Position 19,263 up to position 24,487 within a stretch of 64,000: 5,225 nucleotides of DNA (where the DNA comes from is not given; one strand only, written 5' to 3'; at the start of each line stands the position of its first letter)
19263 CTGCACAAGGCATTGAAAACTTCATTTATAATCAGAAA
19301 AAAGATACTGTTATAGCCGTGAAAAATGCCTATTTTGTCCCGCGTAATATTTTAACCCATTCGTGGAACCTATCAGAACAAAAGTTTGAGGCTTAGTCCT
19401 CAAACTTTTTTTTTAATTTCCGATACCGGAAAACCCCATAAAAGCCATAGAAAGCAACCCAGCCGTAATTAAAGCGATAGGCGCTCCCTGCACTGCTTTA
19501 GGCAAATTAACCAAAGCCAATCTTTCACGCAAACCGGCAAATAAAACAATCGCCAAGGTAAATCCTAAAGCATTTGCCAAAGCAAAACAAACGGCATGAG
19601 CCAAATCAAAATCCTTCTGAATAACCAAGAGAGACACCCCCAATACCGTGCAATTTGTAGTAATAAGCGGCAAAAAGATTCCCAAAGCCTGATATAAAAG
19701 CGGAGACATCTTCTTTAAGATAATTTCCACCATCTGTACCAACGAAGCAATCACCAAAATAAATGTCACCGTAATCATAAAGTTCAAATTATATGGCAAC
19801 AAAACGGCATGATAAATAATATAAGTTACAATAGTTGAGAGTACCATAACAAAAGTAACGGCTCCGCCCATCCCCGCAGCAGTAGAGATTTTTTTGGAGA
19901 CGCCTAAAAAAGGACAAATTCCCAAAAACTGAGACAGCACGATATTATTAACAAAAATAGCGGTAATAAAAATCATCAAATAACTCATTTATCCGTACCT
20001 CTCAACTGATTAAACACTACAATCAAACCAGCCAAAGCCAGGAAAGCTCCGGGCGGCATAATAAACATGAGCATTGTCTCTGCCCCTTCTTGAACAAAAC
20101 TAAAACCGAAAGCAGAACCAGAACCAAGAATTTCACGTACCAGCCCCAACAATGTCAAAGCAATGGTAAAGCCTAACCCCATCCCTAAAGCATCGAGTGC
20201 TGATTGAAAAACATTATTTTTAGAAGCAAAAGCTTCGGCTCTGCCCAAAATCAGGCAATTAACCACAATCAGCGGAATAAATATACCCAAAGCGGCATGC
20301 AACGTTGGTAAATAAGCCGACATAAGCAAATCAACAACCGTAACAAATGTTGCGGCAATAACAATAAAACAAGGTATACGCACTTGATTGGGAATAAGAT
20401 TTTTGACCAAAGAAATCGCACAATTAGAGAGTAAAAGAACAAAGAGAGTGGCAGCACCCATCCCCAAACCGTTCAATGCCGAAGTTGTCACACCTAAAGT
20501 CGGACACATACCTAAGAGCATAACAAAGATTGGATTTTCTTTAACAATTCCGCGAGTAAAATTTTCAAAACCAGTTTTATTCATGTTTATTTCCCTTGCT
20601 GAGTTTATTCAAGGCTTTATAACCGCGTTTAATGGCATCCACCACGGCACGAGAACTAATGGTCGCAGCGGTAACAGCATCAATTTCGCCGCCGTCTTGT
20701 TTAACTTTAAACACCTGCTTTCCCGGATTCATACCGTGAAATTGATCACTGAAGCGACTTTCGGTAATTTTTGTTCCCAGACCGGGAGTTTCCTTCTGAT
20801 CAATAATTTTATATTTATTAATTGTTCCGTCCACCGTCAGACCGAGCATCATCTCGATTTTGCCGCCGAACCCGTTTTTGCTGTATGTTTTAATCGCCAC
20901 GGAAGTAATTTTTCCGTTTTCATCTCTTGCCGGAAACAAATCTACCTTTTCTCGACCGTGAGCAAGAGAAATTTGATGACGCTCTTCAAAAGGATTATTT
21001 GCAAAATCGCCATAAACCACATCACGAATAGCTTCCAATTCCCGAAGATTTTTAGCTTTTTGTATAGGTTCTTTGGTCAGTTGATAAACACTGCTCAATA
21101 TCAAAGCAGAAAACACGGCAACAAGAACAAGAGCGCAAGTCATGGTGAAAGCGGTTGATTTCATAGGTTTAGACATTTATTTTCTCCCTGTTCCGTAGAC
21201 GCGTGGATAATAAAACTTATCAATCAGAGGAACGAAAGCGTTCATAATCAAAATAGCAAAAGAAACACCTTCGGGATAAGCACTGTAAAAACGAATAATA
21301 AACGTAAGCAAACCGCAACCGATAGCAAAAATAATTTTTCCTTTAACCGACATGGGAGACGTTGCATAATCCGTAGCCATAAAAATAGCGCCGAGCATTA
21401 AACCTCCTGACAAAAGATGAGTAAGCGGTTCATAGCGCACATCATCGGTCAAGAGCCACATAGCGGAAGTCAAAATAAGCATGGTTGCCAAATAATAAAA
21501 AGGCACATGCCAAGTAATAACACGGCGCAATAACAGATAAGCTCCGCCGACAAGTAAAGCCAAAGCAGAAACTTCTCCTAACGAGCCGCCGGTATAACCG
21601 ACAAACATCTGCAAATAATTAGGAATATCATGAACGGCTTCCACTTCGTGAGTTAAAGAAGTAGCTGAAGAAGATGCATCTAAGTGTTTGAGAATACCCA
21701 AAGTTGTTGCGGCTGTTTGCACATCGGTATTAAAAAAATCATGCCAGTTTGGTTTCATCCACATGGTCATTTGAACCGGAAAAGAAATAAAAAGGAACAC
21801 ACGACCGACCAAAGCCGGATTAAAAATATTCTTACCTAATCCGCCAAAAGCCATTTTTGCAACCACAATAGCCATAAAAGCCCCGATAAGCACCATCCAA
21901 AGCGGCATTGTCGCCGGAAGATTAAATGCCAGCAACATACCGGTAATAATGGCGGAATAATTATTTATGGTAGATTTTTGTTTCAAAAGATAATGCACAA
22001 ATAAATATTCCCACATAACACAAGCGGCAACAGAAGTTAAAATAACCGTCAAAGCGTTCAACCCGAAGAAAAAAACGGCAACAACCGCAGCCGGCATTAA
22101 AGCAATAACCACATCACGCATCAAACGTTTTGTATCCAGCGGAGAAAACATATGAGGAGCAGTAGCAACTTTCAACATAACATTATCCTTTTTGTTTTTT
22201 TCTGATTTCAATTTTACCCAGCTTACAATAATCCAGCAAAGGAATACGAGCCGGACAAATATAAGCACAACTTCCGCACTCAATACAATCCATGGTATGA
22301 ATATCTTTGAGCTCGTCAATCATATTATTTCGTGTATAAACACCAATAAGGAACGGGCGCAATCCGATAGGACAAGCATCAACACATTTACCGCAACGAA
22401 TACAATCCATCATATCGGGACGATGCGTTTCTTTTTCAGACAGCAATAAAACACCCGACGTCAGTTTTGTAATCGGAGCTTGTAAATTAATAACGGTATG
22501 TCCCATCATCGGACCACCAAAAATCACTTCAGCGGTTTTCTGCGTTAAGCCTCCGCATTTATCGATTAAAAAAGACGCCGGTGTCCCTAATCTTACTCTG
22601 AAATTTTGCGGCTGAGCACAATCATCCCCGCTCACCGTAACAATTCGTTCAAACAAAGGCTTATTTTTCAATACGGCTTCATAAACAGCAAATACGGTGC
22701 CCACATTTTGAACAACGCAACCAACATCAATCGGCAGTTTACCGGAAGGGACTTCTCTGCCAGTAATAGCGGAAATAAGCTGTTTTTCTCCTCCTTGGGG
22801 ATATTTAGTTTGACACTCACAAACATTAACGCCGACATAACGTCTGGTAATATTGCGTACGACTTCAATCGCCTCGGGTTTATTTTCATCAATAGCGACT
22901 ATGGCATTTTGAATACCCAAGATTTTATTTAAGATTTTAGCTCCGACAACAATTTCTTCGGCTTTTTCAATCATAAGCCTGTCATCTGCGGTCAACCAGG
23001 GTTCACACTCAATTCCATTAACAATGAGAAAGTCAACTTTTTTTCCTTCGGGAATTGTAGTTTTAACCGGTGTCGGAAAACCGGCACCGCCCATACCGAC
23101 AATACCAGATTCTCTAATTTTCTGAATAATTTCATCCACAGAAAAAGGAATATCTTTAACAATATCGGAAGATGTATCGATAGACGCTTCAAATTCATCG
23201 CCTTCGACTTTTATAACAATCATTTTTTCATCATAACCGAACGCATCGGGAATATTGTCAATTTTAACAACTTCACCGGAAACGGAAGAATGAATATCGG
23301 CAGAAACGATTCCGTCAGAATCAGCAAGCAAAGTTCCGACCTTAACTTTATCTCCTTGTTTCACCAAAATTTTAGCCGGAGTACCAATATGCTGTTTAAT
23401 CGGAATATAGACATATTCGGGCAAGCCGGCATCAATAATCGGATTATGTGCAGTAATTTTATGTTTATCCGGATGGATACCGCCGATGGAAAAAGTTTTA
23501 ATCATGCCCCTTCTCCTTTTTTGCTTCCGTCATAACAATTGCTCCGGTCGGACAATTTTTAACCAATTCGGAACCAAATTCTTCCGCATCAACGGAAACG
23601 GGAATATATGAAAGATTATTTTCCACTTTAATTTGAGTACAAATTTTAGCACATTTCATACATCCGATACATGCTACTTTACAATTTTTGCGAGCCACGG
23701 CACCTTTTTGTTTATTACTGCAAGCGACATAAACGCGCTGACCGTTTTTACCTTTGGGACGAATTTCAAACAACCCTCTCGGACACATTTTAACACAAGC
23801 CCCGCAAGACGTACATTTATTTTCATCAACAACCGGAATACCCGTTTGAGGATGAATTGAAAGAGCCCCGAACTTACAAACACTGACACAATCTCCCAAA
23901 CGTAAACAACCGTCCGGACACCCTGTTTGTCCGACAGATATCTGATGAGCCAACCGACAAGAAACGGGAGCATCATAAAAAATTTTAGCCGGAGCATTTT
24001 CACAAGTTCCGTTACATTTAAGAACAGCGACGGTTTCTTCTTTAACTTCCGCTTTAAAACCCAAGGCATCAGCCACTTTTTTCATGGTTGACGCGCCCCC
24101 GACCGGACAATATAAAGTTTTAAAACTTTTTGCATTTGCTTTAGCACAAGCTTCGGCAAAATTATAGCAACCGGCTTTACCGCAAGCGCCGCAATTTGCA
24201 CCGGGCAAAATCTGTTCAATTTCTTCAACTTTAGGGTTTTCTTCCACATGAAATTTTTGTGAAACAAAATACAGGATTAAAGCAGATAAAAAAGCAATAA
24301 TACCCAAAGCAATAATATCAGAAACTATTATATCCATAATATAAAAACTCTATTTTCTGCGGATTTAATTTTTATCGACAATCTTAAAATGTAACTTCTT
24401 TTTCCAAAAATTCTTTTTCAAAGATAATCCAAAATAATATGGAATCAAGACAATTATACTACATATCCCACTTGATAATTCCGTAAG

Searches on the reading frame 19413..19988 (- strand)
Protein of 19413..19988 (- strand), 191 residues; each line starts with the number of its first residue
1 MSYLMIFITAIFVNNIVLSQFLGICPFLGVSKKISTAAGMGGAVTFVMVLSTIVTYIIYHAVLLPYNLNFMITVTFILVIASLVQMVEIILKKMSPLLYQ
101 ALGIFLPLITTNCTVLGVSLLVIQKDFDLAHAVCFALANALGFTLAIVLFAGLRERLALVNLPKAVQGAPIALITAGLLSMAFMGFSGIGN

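Call 23: search_protein_families(library=pfam, proteins=[window:19413-19988:-], max_evalue=0.0001)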
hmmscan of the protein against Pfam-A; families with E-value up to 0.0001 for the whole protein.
window:19413-19988:- (191 aa): 1 family
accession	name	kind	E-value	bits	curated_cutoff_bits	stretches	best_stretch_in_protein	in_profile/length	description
PF02508.19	Rnf-Nqr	-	7.6e-59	199.1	23.8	1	3-189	1-173/174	Rnf-Nqr subunit, membrane protein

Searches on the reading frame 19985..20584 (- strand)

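Call 23: search_protein_families(library=pfam, proteins=[window:19985-20584:-], max_evalue=0.0001)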
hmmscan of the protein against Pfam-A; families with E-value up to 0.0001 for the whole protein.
window:19985-20584:- (199 aa): 1 family
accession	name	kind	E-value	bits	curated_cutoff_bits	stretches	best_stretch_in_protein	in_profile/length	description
PF02508.19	Rnf-Nqr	-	1.1e-67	227.9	23.8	1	6-188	2-174/174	Rnf-Nqr subunit, membrane protein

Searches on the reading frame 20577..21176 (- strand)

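Call 23: search_protein_families(library=pfam, proteins=[window:20577-21176:-], max_evalue=0.0001)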
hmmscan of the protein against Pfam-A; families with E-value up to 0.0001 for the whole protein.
window:20577-21176:- (199 aa): 1 family
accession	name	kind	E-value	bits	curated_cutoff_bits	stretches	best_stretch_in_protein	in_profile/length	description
PF04205.19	FMN_bind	-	4.1e-19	69.4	22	1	102-186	1-76/77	FMN-binding domain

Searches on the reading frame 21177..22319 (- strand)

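Call 23: search_protein_families(library=pfam, proteins=[window:21177-22319:-], max_evalue=0.0001)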
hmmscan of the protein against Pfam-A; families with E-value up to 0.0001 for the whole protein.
window:21177-22319:- (380 aa): 1 family
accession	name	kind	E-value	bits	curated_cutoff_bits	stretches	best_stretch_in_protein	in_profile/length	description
PF03116.20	NQR2_RnfD_RnfE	-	7e-118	393.7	27.7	1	51-376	2-296/296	NQR2, RnfD, RnfE family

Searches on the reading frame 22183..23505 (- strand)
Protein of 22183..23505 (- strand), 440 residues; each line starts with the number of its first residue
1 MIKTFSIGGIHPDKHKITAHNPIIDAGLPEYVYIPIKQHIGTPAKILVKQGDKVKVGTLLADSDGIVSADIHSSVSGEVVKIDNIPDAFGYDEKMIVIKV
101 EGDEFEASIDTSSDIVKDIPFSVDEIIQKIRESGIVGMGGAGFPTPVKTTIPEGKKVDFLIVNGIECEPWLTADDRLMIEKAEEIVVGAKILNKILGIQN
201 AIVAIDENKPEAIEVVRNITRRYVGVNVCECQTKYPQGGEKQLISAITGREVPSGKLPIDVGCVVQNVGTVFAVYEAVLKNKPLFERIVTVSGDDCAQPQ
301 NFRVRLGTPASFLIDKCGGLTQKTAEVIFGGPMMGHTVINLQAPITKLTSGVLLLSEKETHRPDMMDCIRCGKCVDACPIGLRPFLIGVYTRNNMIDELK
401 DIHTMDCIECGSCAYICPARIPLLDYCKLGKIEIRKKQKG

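Call 23: search_protein_families(library=pfam, proteins=[window:22183-23505:-], max_evalue=0.0001)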
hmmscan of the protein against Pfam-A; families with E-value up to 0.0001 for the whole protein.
window:22183-23505:- (440 aa): 13 families
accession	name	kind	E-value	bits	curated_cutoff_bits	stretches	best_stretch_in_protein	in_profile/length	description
PF01512.22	Complex1_51K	-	1.4e-51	174.7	31.2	1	130-276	1-150/150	Nuo51 FMN-binding domain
PF13375.12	RnfC_N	-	1.5e-28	99.3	25.6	1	8-102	5-100/101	RnfC Barrel sandwich hybrid domain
PF10531.15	SLBB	-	1.2e-09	38.3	27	1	288-335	1-53/55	SLBB domain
PF13237.11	Fer4_10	-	1.6e-09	38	25.5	1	367-418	8-53/53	4Fe-4S dicluster domain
PF12838.12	Fer4_7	-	2.2e-09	38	27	1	368-420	2-51/52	4Fe-4S dicluster domain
PF00037.32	Fer4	-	5.7e-09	35.9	21.1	1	364-381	4-21/24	4Fe-4S binding domain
PF13534.11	Fer4_17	-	2.3e-08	34.9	22.2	0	358-382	36-60/61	4Fe-4S dicluster domain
PF13183.11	Fer4_8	-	1e-07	32.8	27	1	367-421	4-68/68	4Fe-4S dicluster domain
PF12800.12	Fer4_4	-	2.7e-07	30.8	24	0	367-379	3-15/17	4Fe-4S binding domain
PF13187.11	Fer4_9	-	4.6e-07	30.2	27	1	367-420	1-50/52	4Fe-4S dicluster domain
PF12797.12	Fer4_2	-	6.6e-07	29.3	24.5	0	367-379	9-21/22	4Fe-4S binding domain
PF13746.11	Fer4_18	-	1.9e-06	28.5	27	0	359-381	52-74/114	4Fe-4S dicluster domain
PF13484.11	Fer4_16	-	2.2e-05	25.6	30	0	368-380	2-14/66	4Fe-4S double cluster binding domain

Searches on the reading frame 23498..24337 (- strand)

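Call 23: search_protein_families(library=pfam, proteins=[window:23498-24337:-], max_evalue=0.0001)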
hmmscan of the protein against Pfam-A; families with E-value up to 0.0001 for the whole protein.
window:23498-24337:- (279 aa): 8 families
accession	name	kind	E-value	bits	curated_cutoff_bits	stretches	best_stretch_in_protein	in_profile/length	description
PF12838.12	Fer4_7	-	1.3e-11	45.2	27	2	144-188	5-51/52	4Fe-4S dicluster domain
PF00037.32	Fer4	-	2.5e-08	33.9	21.1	1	168-188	1-21/24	4Fe-4S binding domain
PF04060.18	FeS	-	5.6e-07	29.6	23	1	44-70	1-27/33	Putative Fe-S cluster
PF13237.11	Fer4_10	-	2.2e-06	28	25.5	0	141-186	6-53/53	4Fe-4S dicluster domain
PF13187.11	Fer4_9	-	2.6e-06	27.8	27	1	148-188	6-50/52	4Fe-4S dicluster domain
PF12797.12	Fer4_2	-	9e-06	25.8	24.5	1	167-186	2-21/22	4Fe-4S binding domain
PF12837.12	Fer4_6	-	9.1e-06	25.8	25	1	167-189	1-23/24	4Fe-4S binding domain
PF14697.11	Fer4_21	-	8.4e-05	23.1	35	1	142-186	6-52/59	4Fe-4S dicluster domain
